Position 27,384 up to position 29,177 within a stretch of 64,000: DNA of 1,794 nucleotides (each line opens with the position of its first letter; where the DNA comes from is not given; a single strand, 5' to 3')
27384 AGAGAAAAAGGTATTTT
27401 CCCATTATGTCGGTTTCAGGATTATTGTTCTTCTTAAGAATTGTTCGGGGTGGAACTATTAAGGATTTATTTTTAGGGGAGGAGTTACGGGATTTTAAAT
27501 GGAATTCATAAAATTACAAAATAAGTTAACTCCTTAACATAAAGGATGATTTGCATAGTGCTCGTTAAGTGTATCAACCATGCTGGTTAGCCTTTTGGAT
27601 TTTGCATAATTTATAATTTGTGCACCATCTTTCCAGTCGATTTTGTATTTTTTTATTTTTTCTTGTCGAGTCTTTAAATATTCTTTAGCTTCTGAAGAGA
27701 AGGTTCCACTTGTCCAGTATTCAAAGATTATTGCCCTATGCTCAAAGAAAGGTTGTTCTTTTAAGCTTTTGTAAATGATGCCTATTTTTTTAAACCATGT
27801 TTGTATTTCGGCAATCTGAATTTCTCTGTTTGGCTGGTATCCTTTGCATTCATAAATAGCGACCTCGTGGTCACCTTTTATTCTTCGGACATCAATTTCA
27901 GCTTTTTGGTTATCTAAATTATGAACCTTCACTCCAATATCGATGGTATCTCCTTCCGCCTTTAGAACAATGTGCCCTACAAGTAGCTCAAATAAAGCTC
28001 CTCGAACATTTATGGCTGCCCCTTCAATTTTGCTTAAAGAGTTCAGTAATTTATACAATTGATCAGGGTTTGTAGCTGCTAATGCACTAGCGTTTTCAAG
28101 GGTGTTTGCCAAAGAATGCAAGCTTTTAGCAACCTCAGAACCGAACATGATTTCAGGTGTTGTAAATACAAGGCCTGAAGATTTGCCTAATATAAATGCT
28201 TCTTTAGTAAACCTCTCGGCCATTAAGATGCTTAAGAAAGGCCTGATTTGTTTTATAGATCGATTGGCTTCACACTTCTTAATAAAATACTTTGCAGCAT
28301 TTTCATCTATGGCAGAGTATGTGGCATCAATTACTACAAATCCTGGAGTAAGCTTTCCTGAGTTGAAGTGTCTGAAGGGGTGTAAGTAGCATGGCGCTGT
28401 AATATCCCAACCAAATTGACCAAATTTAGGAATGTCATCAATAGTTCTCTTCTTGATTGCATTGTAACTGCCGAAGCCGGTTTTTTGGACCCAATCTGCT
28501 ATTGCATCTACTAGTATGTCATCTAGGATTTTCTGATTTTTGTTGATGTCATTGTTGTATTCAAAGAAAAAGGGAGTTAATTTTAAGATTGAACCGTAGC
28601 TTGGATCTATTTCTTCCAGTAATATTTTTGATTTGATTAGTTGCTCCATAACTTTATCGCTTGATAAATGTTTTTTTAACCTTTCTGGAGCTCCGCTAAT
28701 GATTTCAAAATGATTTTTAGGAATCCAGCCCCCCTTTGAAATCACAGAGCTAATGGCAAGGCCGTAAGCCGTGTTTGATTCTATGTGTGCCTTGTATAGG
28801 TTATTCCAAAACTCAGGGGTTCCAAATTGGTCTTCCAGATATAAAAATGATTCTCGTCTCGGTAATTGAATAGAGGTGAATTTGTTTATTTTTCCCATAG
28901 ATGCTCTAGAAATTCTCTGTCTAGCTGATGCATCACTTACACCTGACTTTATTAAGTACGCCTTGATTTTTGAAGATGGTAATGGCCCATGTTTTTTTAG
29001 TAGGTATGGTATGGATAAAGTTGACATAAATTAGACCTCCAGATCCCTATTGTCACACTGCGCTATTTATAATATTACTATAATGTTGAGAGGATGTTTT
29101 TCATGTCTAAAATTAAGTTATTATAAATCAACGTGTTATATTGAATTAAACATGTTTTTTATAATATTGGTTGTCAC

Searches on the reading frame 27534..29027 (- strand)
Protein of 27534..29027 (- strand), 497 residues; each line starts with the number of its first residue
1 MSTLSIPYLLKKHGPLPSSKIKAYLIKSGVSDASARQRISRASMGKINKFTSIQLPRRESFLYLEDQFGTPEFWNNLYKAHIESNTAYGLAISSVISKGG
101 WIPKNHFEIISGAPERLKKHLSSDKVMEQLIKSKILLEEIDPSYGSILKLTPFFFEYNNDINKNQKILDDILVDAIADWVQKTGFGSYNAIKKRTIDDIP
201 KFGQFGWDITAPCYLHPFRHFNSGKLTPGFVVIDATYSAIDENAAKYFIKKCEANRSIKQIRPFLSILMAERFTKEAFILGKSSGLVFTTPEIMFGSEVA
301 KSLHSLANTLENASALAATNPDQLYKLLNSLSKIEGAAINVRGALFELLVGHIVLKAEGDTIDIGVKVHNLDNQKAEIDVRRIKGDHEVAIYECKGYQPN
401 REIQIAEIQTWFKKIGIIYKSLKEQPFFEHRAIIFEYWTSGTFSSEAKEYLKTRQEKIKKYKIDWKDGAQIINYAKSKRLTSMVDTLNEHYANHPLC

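Call 7: search_protein_families(library=pfam, proteins=[window:27534-29027:-], max_evalue=0.001)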
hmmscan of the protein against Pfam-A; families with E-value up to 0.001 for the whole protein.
window:27534-29027:- (497 aa): 0 families

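Call 8: search_protein_families(library=ncbifam, proteins=[window:27534-29027:-], max_evalue=0.1)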
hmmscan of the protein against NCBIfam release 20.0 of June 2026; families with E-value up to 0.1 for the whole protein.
window:27534-29027:- (497 aa): 1 family
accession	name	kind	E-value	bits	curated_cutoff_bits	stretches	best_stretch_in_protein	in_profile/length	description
NF033919.1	PA2779_fam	subfamily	0.043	14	40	0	18-45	50-77/123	PA2779 family protein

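Call 42: search_protein_families(library=pfam, proteins=[window:27534-29027:-], max_evalue=1)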
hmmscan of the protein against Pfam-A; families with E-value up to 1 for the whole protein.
window:27534-29027:- (497 aa): 3 families
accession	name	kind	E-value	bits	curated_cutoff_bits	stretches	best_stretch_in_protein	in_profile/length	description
PF13156.12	Mrr_cat_2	-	0.0022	18.3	22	1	387-463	42-107/127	Restriction endonuclease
PF24164.1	TMP_N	-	0.0043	17.9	27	1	297-338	19-60/82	Tape measure protein N-terminal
PF06580.19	His_kinase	-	0.19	12.5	25.2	1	304-334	13-44/81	Histidine kinase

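Call 97: find_related_loci(query=window:27534-29027:-, collection=genome_contigs, flank=8000)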
Query window:27534-29027:- (497 aa) in genome_contigs; peptide patterns used: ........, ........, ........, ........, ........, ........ (x = any residue, [..] = any of these).
52 stretches matched a pattern, but none encodes a relative of the query by tblastn (E <= 1e-3).
